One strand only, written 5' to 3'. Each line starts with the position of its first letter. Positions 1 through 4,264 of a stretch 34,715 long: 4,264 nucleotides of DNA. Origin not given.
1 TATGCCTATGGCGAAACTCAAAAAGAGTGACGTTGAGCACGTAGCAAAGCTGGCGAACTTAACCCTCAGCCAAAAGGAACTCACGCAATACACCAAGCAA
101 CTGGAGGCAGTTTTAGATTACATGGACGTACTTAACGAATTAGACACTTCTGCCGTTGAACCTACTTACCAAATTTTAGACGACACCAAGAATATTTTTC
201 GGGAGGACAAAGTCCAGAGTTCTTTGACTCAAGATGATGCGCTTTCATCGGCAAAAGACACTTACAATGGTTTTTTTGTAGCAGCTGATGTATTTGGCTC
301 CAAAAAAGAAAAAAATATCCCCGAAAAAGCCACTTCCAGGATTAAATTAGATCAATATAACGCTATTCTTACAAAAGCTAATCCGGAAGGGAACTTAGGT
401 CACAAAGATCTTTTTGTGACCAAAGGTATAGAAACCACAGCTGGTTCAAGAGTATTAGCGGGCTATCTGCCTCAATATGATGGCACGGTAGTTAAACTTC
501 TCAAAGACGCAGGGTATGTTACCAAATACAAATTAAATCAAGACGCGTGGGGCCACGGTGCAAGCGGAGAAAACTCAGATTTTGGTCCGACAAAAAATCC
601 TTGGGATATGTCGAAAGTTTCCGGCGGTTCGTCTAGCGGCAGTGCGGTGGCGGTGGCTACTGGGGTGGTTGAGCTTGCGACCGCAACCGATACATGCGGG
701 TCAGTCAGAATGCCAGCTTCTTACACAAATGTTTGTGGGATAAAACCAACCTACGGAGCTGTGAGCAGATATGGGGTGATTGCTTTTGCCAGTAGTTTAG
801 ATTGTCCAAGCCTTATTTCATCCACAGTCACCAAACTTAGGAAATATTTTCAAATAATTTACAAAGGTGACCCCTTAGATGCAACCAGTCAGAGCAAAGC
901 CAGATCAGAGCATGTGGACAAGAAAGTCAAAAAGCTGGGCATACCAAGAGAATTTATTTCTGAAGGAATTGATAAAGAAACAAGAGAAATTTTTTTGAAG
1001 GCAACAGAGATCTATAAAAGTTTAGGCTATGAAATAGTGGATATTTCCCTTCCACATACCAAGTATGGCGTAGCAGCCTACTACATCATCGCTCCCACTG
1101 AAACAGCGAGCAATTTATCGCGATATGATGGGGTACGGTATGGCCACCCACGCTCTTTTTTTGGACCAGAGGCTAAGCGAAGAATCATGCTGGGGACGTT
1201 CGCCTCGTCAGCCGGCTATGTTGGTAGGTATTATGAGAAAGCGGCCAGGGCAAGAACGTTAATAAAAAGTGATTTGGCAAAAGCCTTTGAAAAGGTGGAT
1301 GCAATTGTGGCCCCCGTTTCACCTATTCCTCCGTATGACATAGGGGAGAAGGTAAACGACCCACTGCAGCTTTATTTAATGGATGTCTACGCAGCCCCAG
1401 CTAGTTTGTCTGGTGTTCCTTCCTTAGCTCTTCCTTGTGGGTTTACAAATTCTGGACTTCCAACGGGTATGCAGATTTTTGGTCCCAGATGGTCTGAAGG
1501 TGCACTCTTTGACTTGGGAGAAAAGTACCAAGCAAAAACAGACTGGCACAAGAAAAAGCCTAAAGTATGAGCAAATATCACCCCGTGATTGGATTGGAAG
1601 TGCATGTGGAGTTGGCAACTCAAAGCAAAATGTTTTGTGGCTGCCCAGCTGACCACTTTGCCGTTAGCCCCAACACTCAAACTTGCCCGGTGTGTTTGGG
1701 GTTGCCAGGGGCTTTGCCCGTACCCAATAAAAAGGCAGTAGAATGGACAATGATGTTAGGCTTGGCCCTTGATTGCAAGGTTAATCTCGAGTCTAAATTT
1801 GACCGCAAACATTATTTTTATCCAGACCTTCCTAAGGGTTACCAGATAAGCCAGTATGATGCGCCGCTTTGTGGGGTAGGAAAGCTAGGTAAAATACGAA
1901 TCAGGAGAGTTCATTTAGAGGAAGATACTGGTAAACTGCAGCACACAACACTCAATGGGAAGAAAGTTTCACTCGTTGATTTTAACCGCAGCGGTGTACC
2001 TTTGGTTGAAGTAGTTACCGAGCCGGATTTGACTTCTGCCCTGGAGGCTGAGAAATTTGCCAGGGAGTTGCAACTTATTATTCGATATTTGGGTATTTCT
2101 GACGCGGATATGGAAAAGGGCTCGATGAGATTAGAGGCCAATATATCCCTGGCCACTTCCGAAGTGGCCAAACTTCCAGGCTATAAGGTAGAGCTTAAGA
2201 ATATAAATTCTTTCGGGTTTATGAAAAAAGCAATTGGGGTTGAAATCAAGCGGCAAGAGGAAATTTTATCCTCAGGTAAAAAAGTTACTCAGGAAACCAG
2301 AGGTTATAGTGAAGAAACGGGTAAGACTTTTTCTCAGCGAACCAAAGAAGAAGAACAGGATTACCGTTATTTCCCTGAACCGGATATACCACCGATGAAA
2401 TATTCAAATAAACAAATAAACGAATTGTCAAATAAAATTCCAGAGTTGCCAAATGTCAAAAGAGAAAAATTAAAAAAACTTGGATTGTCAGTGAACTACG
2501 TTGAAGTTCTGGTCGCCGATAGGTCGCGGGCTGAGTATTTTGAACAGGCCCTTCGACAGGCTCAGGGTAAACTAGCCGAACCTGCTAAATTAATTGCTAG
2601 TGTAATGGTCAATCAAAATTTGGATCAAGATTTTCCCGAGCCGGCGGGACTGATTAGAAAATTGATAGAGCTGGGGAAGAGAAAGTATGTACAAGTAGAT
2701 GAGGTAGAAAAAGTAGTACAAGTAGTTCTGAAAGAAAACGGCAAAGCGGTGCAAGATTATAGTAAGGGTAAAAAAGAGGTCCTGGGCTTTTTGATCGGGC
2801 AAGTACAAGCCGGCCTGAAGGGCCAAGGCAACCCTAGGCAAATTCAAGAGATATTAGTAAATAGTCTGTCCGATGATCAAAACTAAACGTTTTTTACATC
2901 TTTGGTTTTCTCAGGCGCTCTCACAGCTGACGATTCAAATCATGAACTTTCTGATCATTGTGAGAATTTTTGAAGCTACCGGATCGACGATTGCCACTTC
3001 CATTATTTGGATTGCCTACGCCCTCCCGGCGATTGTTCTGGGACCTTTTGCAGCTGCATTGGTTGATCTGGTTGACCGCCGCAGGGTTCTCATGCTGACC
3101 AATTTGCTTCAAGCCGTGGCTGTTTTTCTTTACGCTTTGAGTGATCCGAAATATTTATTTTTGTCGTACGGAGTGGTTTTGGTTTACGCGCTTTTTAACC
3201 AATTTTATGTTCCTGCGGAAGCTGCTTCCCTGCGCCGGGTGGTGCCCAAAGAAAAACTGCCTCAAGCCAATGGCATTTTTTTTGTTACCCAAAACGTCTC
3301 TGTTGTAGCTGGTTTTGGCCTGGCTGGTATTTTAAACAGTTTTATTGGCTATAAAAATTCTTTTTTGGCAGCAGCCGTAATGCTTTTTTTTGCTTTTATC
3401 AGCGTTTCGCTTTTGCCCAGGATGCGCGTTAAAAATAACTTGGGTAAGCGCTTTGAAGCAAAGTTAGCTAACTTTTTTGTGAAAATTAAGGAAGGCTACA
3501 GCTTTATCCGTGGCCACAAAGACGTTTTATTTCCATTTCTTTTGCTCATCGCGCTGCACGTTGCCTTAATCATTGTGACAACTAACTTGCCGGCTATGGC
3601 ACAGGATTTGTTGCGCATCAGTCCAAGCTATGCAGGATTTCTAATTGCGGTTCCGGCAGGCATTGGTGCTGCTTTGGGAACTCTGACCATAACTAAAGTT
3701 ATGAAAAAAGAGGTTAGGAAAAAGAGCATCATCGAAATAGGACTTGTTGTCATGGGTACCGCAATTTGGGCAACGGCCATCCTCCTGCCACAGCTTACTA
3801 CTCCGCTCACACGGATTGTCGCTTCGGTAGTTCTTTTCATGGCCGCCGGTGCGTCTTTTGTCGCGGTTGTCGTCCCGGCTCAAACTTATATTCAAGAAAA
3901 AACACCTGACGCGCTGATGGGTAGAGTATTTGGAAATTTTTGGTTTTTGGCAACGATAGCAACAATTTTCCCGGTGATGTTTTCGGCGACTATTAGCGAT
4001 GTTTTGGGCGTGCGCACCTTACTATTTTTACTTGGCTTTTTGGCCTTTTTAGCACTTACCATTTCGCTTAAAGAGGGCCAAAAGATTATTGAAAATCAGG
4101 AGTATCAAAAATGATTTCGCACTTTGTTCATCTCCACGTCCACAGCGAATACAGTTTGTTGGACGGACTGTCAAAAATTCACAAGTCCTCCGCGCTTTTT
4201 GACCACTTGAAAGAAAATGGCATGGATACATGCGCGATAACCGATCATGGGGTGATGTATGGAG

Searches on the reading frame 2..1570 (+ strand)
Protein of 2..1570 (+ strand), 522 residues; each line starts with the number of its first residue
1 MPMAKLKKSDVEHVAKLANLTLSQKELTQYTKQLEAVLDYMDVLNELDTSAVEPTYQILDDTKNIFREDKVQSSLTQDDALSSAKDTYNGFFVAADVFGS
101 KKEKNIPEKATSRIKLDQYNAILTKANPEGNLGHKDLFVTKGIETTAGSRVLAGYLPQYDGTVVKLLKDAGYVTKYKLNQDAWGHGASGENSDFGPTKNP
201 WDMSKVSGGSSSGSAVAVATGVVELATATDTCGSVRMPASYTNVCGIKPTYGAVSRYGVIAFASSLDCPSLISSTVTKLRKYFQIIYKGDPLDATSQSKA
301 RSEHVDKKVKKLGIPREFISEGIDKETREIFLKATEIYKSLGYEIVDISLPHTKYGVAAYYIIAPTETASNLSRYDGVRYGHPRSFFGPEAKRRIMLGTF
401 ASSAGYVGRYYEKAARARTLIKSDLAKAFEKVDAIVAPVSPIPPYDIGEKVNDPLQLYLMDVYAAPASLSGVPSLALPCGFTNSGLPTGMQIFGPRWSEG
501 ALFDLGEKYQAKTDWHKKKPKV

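Call 76: search_protein_families(library=pfam, proteins=[window:2-1570:+], max_evalue=0.00001)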
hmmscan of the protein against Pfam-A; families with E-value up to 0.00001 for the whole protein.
window:2-1570:+ (522 aa): 2 families
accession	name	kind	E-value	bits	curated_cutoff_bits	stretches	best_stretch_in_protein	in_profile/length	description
PF01425.27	Amidase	-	2e-104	350.6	27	1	135-502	55-444/445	Amidase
PF02686.20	GatC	-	1.9e-19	70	23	1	22-93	1-65/66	Glu-tRNAGln amidotransferase C subunit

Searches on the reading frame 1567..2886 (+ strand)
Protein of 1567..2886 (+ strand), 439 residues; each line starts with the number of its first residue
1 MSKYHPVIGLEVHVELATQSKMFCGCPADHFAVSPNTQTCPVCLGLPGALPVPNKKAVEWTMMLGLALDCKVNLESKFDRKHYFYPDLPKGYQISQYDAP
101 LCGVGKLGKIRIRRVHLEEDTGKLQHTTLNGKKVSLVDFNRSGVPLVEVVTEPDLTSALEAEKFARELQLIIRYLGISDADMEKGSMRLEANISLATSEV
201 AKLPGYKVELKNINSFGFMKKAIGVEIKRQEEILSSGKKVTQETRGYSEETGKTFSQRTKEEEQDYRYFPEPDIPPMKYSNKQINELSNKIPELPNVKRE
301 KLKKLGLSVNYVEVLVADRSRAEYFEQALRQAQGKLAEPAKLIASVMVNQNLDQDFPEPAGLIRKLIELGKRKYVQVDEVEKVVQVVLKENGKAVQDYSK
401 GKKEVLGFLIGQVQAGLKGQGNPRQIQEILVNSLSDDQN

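Call 76: search_protein_families(library=pfam, proteins=[window:1567-2886:+], max_evalue=0.00001)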
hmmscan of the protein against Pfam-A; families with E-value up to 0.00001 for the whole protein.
window:1567-2886:+ (439 aa): 2 families
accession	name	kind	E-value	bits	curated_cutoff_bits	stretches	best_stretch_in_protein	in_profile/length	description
PF02934.20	GatB_N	-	1.4e-107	359.5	23.4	1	7-284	2-276/277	GatB/GatE catalytic domain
PF02637.23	GatB_Yqey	-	1.9e-13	50.9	27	1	364-433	77-147/148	GatB domain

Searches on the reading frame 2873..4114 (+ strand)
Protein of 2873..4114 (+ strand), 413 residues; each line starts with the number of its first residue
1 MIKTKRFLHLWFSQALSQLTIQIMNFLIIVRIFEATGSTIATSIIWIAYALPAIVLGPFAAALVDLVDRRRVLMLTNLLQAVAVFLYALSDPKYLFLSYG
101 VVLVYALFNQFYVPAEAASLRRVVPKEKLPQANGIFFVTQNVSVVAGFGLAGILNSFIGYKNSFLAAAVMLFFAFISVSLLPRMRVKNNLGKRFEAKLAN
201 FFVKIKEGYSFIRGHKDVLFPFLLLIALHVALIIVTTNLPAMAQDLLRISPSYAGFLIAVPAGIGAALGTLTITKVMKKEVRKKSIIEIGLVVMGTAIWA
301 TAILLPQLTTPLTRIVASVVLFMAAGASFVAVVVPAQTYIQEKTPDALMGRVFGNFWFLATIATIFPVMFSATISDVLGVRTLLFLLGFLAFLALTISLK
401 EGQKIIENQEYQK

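Call 76: search_protein_families(library=pfam, proteins=[window:2873-4114:+], max_evalue=0.00001)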
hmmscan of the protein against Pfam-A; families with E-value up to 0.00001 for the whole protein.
window:2873-4114:+ (413 aa): 2 families
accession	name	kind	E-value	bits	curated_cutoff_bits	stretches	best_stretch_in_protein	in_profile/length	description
PF07690.21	MFS_1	-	5.8e-35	121.3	33.4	1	10-365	1-344/347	Major Facilitator Superfamily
PF05977.19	MFS_3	-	2e-16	60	27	1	4-354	9-346/524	Transmembrane secretion effector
